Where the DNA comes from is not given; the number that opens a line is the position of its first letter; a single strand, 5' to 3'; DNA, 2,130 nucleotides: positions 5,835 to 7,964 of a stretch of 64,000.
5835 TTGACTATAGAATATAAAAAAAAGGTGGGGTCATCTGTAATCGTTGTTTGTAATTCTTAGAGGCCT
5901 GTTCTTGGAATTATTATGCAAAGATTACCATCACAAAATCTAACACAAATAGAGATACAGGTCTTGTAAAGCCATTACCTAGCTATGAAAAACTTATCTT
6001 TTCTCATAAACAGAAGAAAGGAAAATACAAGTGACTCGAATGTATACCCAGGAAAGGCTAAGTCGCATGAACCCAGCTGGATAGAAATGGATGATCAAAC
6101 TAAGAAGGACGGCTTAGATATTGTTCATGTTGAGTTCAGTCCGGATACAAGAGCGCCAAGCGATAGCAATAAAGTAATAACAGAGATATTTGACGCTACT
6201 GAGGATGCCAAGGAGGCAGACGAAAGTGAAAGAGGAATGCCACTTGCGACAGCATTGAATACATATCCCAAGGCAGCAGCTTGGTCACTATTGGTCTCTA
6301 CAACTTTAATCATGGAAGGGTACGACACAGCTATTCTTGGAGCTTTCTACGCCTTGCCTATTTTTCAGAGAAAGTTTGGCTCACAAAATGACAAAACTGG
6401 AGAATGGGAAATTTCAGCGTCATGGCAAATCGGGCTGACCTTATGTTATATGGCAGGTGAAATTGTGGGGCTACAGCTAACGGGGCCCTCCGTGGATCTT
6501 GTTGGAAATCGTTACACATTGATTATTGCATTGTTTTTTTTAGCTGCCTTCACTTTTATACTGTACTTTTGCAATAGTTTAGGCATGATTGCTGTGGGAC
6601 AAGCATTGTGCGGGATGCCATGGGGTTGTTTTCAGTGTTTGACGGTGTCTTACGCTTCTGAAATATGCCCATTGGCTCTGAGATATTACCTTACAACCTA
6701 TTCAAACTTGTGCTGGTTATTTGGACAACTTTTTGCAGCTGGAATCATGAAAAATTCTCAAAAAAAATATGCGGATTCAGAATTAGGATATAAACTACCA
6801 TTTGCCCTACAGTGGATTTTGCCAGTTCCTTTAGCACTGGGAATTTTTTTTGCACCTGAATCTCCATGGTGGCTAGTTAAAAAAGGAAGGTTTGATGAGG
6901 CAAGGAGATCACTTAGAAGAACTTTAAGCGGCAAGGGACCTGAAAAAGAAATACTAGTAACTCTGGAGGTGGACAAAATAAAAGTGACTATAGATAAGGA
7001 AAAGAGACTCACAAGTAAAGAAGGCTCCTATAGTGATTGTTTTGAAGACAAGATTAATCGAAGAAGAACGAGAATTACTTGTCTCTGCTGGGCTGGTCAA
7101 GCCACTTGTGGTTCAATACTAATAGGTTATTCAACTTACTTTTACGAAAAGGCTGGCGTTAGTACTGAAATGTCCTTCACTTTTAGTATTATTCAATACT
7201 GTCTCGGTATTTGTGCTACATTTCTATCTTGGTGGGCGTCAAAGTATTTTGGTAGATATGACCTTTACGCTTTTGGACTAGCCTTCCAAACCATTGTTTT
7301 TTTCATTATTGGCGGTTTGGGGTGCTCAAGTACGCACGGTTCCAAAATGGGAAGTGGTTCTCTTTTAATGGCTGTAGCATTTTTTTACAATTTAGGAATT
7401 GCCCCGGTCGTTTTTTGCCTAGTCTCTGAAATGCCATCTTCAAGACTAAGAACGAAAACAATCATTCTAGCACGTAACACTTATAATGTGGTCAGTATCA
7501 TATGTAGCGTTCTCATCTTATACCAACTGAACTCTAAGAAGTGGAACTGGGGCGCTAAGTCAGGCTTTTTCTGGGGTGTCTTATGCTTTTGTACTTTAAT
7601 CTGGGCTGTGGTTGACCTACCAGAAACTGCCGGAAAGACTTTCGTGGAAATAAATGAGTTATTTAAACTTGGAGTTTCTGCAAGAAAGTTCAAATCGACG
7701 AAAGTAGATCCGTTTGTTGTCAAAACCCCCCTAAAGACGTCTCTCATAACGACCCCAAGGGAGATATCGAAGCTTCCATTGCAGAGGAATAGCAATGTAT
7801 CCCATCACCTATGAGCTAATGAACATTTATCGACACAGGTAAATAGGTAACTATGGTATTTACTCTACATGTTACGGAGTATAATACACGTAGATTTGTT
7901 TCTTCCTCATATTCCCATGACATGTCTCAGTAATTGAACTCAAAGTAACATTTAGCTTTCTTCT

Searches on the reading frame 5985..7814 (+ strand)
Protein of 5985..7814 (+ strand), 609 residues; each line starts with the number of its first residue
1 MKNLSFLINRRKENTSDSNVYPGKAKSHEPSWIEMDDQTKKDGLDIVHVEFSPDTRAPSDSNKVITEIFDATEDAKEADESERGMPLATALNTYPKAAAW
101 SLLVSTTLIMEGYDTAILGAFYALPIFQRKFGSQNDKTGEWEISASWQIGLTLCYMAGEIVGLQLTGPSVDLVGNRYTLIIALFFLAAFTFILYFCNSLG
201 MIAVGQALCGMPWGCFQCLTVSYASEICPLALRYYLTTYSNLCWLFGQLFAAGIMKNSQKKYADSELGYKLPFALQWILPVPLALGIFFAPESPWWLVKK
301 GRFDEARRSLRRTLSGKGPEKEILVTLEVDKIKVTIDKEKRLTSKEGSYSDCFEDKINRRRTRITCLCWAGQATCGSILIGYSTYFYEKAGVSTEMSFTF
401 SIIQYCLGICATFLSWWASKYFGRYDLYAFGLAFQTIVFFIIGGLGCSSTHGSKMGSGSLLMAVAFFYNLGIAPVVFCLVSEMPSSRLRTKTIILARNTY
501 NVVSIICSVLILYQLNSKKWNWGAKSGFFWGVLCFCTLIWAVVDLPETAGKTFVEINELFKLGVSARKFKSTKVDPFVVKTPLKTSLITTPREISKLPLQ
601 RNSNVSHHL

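Call 32: search_protein_families(library=pfam, proteins=[window:5985-7814:+], max_evalue=0.00001)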
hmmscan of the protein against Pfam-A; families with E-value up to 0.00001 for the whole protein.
window:5985-7814:+ (609 aa): 2 families
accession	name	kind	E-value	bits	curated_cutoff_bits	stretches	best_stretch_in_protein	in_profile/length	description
PF00083.30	Sugar_tr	-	5.3e-102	342.5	22.3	1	101-560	2-452/452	Sugar (and other) transporter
PF07690.21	MFS_1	-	3.2e-12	46.5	33.4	1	108-294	5-176/347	Major Facilitator Superfamily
